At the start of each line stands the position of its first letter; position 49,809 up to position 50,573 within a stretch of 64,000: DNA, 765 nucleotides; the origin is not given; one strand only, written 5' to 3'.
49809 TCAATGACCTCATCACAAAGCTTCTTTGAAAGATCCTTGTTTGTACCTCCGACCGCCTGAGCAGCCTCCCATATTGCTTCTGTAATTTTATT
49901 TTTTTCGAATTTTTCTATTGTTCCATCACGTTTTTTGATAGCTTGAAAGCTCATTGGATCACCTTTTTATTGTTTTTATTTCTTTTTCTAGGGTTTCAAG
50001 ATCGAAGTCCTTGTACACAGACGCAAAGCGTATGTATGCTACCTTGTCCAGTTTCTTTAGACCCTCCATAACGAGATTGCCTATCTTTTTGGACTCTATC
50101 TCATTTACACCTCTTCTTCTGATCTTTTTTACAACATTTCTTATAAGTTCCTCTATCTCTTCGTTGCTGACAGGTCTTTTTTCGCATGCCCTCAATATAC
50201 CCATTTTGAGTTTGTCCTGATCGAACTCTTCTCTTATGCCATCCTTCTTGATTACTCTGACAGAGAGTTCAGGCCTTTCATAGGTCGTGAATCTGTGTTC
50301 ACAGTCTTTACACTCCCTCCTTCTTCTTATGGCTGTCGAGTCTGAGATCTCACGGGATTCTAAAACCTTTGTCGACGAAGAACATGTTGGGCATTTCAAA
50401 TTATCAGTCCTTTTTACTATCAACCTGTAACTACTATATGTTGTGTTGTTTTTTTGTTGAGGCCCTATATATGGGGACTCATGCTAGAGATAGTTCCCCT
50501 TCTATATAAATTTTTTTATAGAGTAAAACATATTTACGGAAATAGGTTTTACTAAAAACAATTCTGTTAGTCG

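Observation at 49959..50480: Bacterial-type NrdR repressor and candidate NrdR box controlling an archaeal class III RNR operon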

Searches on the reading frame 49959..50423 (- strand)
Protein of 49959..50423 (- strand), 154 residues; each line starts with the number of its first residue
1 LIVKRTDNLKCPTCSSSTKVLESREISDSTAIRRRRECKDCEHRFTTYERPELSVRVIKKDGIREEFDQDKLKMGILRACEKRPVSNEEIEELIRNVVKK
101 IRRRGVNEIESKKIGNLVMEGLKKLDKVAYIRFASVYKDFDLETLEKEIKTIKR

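Call 3: search_protein_families(library=ncbifam, proteins=[window:49959-50423:-])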
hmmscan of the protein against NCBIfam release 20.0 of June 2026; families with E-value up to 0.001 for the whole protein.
window:49959-50423:- (154 aa): 5 families
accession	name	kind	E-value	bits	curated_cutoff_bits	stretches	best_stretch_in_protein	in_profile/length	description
TIGR00244.1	TIGR00244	equivalog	7.1e-54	181.9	124.65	1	9-150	1-145/147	transcriptional regulator NrdR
NF005497.0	PRK07111.1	equivalog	1.2e-05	23.9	764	1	55-130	3-80/746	anaerobic ribonucleoside triphosphate reductase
NF006732.0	PRK09263.1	equivalog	2.6e-05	22.8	657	1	55-138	3-85/712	anaerobic ribonucleoside-triphosphate reductase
NF005010.0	PRK06406.1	subfamily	0.0003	19.2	1125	1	56-137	6-88/771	vitamin B12-dependent ribonucleotide reductase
NF006126.0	PRK08270.1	equivalog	0.00062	18.1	548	1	56-140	4-87/684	ribonucleoside triphosphate reductase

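Call 4: search_protein_families(library=pfam, proteins=[window:49959-50423:-])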
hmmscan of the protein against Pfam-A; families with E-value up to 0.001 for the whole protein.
window:49959-50423:- (154 aa): 3 families
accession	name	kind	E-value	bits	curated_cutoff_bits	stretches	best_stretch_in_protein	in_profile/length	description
PF03477.21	ATP-cone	-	4e-24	85.4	25.8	1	56-141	2-86/88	ATP cone domain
PF22811.2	Zn_ribbon_NrdR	-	9.9e-17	61.1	27.2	1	9-49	1-42/42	Transcriptional repressor NrdR-like, N-terminal domain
PF23451.1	Zn_ribbon_PaaD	-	0.00064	19.8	27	0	6-45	12-49/53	PaaD zinc beta ribbon domain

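Call 9: find_homologous_proteins(query=window:49959-50399:-)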
Query window:49959-50399:- (146 aa): 8000 proteins with E <= 0.001 among 8000 candidates; the best 120 are listed.
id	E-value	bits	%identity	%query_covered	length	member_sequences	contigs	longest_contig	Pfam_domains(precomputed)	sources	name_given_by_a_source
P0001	1.4e-85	302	99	100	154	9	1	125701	PF22811.3,PF03477.22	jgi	-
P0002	6.3e-85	300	99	100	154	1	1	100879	PF22811.3,PF03477.22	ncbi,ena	-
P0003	2.6e-75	268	86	100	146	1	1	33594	PF22811.3,PF03477.22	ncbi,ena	-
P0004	1.4e-74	266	86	100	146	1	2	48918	PF22811.3,PF03477.22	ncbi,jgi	-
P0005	1.7e-73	263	84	100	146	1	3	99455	PF22811.3,PF03477.22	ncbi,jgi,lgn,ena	-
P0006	1.9e-68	246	79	100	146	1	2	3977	PF22811.3,PF03477.22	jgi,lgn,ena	-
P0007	5.9e-68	245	79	99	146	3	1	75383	PF22811.3,PF03477.22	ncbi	ncbi:MAG: transcriptional regulator NrdR [Candidatus Aenigmatarchaeota archaeon]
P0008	4.9e-65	235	77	100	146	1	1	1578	PF22811.3,PF03477.22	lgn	-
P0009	3.6e-64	232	73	100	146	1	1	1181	PF22811.3,PF03477.22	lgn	-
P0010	7.4e-64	231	74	100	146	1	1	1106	PF22811.3,PF03477.22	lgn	-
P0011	2.1e-61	223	70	100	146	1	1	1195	PF22811.3,PF03477.22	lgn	-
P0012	3.0e-61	223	73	100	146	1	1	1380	PF22811.3,PF03477.22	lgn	-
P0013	6.9e-60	219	70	100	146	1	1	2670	PF22811.3,PF03477.22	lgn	-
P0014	2.0e-56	207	68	99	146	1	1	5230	PF22811.3,PF03477.22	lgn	-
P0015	2.1e-53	198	75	85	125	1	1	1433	PF22811.3,PF03477.22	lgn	-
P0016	4.5e-52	193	65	91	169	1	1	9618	PF22811.3,PF03477.22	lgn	-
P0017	1.0e-51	192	63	99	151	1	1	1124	PF22811.3,PF03477.22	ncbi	ncbi:MAG: transcriptional regulator NrdR [Candidatus Aenigmatarchaeota archaeon]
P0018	7.9e-51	189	63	99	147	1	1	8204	PF22811.3,PF03477.22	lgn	-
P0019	1.1e-48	182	59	100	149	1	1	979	PF22811.3,PF03477.22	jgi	-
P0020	7.6e-48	180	58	99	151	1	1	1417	PF22811.3,PF03477.22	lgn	-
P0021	9.0e-47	176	-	-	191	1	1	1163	PF22811.3,PF03477.22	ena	-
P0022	1.5e-46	175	58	100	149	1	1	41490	PF22811.3,PF03477.22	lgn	-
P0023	1.9e-44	169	58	99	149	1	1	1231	PF22811.3,PF03477.22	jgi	jgi:transcriptional repressor NrdR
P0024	3.0e-44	168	59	99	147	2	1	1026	PF22811.3,PF03477.22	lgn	-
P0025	5.1e-44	167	58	100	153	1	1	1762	PF22811.3,PF03477.22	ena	-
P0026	5.6e-44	167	57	100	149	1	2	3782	PF22811.3,PF03477.22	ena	-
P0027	6.0e-44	167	58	100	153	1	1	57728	PF22811.3,PF03477.22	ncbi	-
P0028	6.5e-44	167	58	100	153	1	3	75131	PF22811.3,PF03477.22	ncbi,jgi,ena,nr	ncbi:MAG: transcriptional regulator NrdR [Thermotoga sp.]|nr:MAG: transcriptional regulator NrdR [Th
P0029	7.1e-44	167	60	99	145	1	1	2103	PF22811.3,PF03477.22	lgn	-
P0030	7.5e-44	167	57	100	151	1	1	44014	PF22811.3,PF03477.22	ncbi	-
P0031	9.0e-44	166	58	100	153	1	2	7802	PF22811.3,PF03477.22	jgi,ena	-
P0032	1.3e-43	166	59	100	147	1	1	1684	PF22811.3,PF03477.22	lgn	-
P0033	1.4e-43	166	57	100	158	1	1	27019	PF22811.3,PF03477.22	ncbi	-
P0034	1.6e-43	166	58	100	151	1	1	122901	PF22811.3,PF03477.22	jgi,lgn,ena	-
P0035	1.7e-43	166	58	100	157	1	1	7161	PF22811.3,PF03477.22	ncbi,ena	-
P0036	1.7e-43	166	61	100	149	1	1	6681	PF22811.3,PF03477.22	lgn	-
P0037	1.7e-43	166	55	99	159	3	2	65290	PF22811.3,PF03477.22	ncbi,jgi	-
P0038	2.5e-43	165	59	99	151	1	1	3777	PF22811.3,PF03477.22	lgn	-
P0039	2.7e-43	165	55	99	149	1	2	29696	PF22811.3,PF03477.22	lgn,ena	-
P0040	2.8e-43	165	57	100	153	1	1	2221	PF22811.3,PF03477.22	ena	-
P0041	3.5e-43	165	60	90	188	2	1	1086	PF22811.3,PF12760.13,PF03477.22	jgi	jgi:transcriptional repressor NrdR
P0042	3.6e-43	165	59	99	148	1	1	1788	PF22811.3,PF03477.22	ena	-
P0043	3.6e-43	164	59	99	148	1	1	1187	PF22811.3,PF03477.22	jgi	jgi:transcriptional repressor NrdR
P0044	4.5e-43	164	59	99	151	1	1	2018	PF22811.3,PF03477.22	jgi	jgi:transcriptional repressor NrdR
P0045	5.3e-43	164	57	99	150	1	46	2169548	PF22811.3,PF03477.22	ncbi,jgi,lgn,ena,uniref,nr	ncbi:NrdR family transcriptional regulator [Petrotoga mexicana DSM 14811]|jgi:transcriptional repres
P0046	5.4e-43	164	56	100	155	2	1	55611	PF22811.3,PF03477.22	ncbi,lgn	-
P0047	6.5e-43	164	57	99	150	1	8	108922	PF22811.3,PF03477.22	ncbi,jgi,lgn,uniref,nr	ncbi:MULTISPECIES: transcriptional regulator NrdR [Petrotoga]|uniref:Transcriptional repressor NrdR 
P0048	8.5e-43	163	56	99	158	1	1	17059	PF22811.3,PF03477.22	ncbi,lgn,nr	ncbi:transcriptional regulator NrdR [bacterium]|nr:transcriptional regulator NrdR [bacterium]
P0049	1.1e-42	163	56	99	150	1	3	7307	PF22811.3,PF03477.22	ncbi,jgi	jgi:transcriptional repressor NrdR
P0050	1.4e-42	163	60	95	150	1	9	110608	PF22811.3,PF03477.22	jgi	-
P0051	1.4e-42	163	60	97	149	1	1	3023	PF22811.3,PF03477.22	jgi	jgi:transcriptional repressor NrdR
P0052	1.5e-42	162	57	100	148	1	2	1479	PF22811.3,PF03477.22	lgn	-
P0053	1.7e-42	162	57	99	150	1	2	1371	PF22811.3,PF03477.22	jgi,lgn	jgi:transcriptional repressor NrdR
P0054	1.8e-42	162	56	100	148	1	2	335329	PF22811.3,PF03477.22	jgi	jgi:transcriptional repressor NrdR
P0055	2.2e-42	162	56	99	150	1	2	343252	PF22811.3,PF03477.22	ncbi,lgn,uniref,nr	ncbi:transcriptional regulator NrdR [Petrotoga olearia]|uniref:Transcriptional repressor NrdR n=2 Ta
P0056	2.5e-42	162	55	99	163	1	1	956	PF22811.3,PF03477.22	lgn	-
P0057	2.8e-42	162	55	100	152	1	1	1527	PF22811.3,PF03477.22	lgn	-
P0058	3.1e-42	161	58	99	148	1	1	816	PF22811.3,PF03477.22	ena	-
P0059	3.6e-42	161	58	97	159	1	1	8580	PF22811.3,PF03477.22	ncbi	-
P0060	3.7e-42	161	59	97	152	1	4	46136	PF22811.3,PF03477.22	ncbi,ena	-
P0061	3.9e-42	161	56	97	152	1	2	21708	PF22811.3,PF03477.22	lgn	-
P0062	4.9e-42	161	57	99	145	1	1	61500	PF22811.3,PF03477.22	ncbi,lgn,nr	ncbi:MAG: transcriptional repressor NrdR [Candidatus Aenigmarchaeota archaeon]|nr:transcriptional re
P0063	5.6e-42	161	57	100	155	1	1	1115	PF22811.3,PF03477.22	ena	-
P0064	5.9e-42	161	57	99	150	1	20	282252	PF22811.3,PF03477.22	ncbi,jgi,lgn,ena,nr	ncbi:transcriptional repressor NrdR [Candidatus Woesearchaeota archaeon]|jgi:transcriptional repress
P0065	6.1e-42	161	55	99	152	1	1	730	PF22811.3,PF03477.22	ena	-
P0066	6.3e-42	160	58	99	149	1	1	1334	PF22811.3,PF03477.22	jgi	jgi:transcriptional repressor NrdR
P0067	6.7e-42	160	57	99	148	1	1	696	PF22811.3,PF03477.22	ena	-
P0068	6.8e-42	160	56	99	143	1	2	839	PF22811.3,PF03477.22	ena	-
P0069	7.4e-42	160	56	99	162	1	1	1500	PF22811.3,PF03477.22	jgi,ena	-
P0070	8.0e-42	160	56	99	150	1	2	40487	PF22811.3,PF03477.22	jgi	-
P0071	8.7e-42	160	56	99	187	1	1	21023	PF22811.3,PF03477.22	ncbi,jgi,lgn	-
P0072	9.2e-42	160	58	100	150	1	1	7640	PF22811.3,PF03477.22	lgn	-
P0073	9.9e-42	160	59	99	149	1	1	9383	PF22811.3,PF03477.22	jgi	jgi:transcriptional repressor NrdR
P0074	1.1e-41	160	51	97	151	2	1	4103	PF22811.3,PF03477.22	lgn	-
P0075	1.1e-41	160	60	99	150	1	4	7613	PF22811.3,PF03477.22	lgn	-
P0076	1.1e-41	160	58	100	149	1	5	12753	PF22811.3,PF03477.22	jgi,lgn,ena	-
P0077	1.2e-41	160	56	99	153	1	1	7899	PF22811.3,PF03477.22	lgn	-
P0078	1.2e-41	160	58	100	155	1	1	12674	PF22811.3,PF03477.22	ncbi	ncbi:MAG: transcriptional regulator NrdR [Candidatus Asgardarchaeia archaeon]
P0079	1.2e-41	160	57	99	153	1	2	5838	PF22811.3,PF03477.22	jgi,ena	-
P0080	1.3e-41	159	56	97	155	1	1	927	PF22811.3,PF03477.22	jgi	jgi:transcriptional repressor NrdR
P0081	1.4e-41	159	56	99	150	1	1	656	PF22811.3,PF03477.22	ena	-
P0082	1.4e-41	159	54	100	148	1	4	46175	PF22811.3,PF03477.22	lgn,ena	-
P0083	1.4e-41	159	58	99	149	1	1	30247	PF22811.3,PF03477.22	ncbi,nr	ncbi:MAG: transcriptional regulator NrdR [Candidatus Nanoarchaeia archaeon]|nr:transcriptional regul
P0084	1.5e-41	159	59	100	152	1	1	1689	PF22811.3,PF03477.22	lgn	-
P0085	1.5e-41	159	56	100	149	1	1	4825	PF22811.3,PF03477.22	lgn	-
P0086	1.6e-41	159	59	100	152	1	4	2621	PF22811.3,PF03477.22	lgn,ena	-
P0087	1.6e-41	159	55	99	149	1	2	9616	PF22811.3,PF03477.22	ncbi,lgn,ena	-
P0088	1.7e-41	159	59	99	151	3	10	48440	PF22811.3,PF03477.22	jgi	jgi:transcriptional repressor NrdR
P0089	1.7e-41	159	56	99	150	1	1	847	PF22811.3,PF03477.22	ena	-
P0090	1.7e-41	159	54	100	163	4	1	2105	PF22811.3,PF03477.22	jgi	-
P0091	1.8e-41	159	57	99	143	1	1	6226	PF22811.3,PF03477.22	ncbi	-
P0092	1.9e-41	159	55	99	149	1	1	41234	PF22811.3,PF03477.22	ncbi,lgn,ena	-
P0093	2.1e-41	159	53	99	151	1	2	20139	PF22811.3,PF03477.22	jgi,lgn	-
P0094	2.1e-41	159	56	91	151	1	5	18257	PF22811.3,PF03477.22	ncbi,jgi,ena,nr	ncbi:transcriptional regulator NrdR [Nanoarchaeota archaeon]|nr:MAG: transcriptional regulator NrdR 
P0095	2.3e-41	159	59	99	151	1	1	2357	PF22811.3,PF03477.22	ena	-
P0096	2.3e-41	159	59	100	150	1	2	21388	PF22811.3,PF03477.22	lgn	-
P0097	2.3e-41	159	59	99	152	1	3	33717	PF22811.3,PF03477.22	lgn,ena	-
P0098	2.3e-41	159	56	99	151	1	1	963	PF22811.3,PF03477.22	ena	-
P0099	2.4e-41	159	56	99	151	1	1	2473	PF22811.3,PF03477.22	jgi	jgi:transcriptional repressor NrdR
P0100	2.5e-41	159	58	99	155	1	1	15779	PF22811.3,PF03477.22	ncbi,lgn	-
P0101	2.5e-41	159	58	99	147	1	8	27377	PF22811.3,PF03477.22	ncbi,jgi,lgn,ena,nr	ncbi:MAG TPA: transcriptional regulator NrdR [Candidatus Nanoarchaeia archaeon]|nr:transcriptional r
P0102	2.6e-41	158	58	99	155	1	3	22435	PF22811.3,PF03477.22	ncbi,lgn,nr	ncbi:MAG: transcriptional repressor NrdR [Candidatus Aenigmarchaeota archaeon]|nr:transcriptional re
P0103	2.6e-41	158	57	99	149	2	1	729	PF22811.3,PF03477.22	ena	-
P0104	2.7e-41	158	54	97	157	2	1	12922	PF22811.3,PF03477.22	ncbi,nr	ncbi:MAG: transcriptional repressor NrdR [Nanoarchaeota archaeon]|nr:transcriptional repressor NrdR 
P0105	2.8e-41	158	56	97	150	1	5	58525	PF22811.3,PF03477.22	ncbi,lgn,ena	-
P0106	3.1e-41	158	55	99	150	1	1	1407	PF22811.3,PF03477.22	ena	-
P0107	3.2e-41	158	59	99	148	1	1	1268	PF22811.3,PF03477.22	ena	-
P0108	3.2e-41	158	60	91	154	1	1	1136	PF22811.3,PF03477.22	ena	-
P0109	3.3e-41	158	56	99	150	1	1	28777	PF22811.3,PF03477.22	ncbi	ncbi:MAG: transcriptional regulator NrdR [Candidatus Woesearchaeota archaeon]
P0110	3.3e-41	158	58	100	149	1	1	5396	PF22811.3,PF03477.22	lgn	-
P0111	3.4e-41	158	56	97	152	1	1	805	PF22811.3,PF03477.22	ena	-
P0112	3.7e-41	158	57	97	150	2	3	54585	PF22811.3,PF03477.22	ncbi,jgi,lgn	jgi:transcriptional repressor NrdR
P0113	3.8e-41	158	56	99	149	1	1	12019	PF22811.3,PF03477.22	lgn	-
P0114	3.8e-41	158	59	97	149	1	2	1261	PF22811.3,PF03477.22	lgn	-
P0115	3.9e-41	158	52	100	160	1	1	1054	PF22811.3,PF03477.22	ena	-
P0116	4.1e-41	158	53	99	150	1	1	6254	PF22811.3,PF03477.22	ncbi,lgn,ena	-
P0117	4.1e-41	158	58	100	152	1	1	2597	PF22811.3,PF03477.22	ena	-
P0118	4.1e-41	158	58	100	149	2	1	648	PF22811.3,PF03477.22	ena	-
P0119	4.2e-41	158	55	100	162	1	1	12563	PF22811.3,PF03477.22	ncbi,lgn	-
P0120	4.4e-41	158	58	97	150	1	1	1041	PF22811.3,PF03477.22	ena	-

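Call 12: find_related_loci(query=window:49959-50399:-, collection=genome_contigs, flank=4000)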
Query window:49959-50399:- (146 aa) in genome_contigs; peptide patterns used: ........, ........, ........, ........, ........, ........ (x = any residue, [..] = any of these).
329 stretches matched a pattern; 11 encode a relative of the query (tblastn E <= 1e-3); 11 distinct loci.
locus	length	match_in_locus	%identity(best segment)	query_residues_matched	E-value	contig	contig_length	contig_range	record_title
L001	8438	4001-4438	91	1-146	7e-86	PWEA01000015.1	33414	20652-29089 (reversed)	MAG: Candidatus Aenigmatarchaeota archaeon isolate T1Sed10_94 T1-Sed10-C846, whole genome shotgun sequence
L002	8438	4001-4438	90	1-146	4e-86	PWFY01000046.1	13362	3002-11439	MAG: Candidatus Aenigmatarchaeota archaeon isolate T1Sed10_213 T1-Sed10-C4736, whole genome shotgun sequence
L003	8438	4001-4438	88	1-146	1e-84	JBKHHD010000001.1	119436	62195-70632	MAG: Candidatus Aenigmatarchaeota archaeon isolate D1M06_85 NODE_15_length_119436_cov_44.369347, whole genome shotgun se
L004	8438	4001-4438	86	1-146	2e-82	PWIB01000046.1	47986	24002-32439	MAG: Candidatus Aenigmatarchaeota archaeon isolate T1Sed10_105 T1-Sed10-C419, whole genome shotgun sequence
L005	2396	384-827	57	1-145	5e-50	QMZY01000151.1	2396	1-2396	MAG: Candidatus Aenigmatarchaeota archaeon isolate B30_G1 B30_Guay1_scaffold_58190, whole genome shotgun sequence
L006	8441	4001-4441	47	1-144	8e-42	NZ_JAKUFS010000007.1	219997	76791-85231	Bacillus cereus group sp. BfR-BA-01380 contig00007, whole genome shotgun sequence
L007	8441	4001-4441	47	1-144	7e-42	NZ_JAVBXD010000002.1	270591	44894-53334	Bacillus multifaciens strain WLY-B-L8 Scaffolds_2_270591, whole genome shotgun sequence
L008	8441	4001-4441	47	1-144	6e-42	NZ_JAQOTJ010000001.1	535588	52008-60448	Bacillus sp. BP-3 st12-3_scaffold1, whole genome shotgun sequence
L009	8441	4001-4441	47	1-144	6e-42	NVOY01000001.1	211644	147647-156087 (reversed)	Bacillus pseudomycoides strain AFS090198 AFS090198_96_H1_Contig1_140514, whole genome shotgun sequence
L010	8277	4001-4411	44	1-138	2e-28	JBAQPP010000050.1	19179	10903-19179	MAG: Candidatus Absconditicoccaceae bacterium isolate MFD12001_ilm_asm_bin15 k127_83507, whole genome shotgun sequence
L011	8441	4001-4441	46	1-144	2e-39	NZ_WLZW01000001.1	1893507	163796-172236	Planomicrobium sp. YIM 101495 Scaffold1_1, whole genome shotgun sequence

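Call 25: find_related_loci(query=window:49959-50399:-, collection=metagenome_contigs, flank=3000)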
Query window:49959-50399:- (146 aa) in metagenome_contigs; peptide patterns used: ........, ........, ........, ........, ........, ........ (x = any residue, [..] = any of these).
527 stretches matched a pattern; 8 encode a relative of the query (tblastn E <= 1e-3); 8 distinct loci.
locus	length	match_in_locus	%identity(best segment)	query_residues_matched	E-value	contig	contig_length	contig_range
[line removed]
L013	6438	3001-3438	86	1-146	1e-82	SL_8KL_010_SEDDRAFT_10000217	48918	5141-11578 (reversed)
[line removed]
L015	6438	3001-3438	91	1-146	3e-86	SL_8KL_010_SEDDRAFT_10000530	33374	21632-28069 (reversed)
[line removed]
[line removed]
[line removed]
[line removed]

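Call 26: find_encoding_contigs(protein=P0007, flank=3500, max_places=1)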
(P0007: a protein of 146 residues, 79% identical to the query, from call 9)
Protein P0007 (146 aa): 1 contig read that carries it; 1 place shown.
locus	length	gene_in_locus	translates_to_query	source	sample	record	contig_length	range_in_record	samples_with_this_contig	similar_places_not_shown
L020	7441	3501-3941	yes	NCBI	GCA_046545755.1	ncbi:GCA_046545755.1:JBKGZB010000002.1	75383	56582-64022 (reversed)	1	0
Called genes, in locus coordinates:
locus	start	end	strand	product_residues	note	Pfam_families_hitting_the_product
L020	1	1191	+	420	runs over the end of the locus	PF21686:LigD_Prim-Pol (faint), PF01896:DNA_primase_S (weak)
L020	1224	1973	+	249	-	PF22090:Gins51_C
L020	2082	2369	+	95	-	PF00935:Ribosomal_L44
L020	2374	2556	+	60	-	PF01667:Ribosomal_S27e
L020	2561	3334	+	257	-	PF00575:S1, PF07541:EIF_2_alpha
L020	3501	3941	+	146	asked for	PF22811:Zn_ribbon_NrdR, PF03477:ATP-cone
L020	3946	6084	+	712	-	PF03477:ATP-cone, PF13597:NRDD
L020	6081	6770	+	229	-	PF13353:Fer4_12, PF04055:Radical_SAM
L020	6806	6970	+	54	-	PF04135:Nop10p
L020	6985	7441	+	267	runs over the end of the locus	PF09754:PAC2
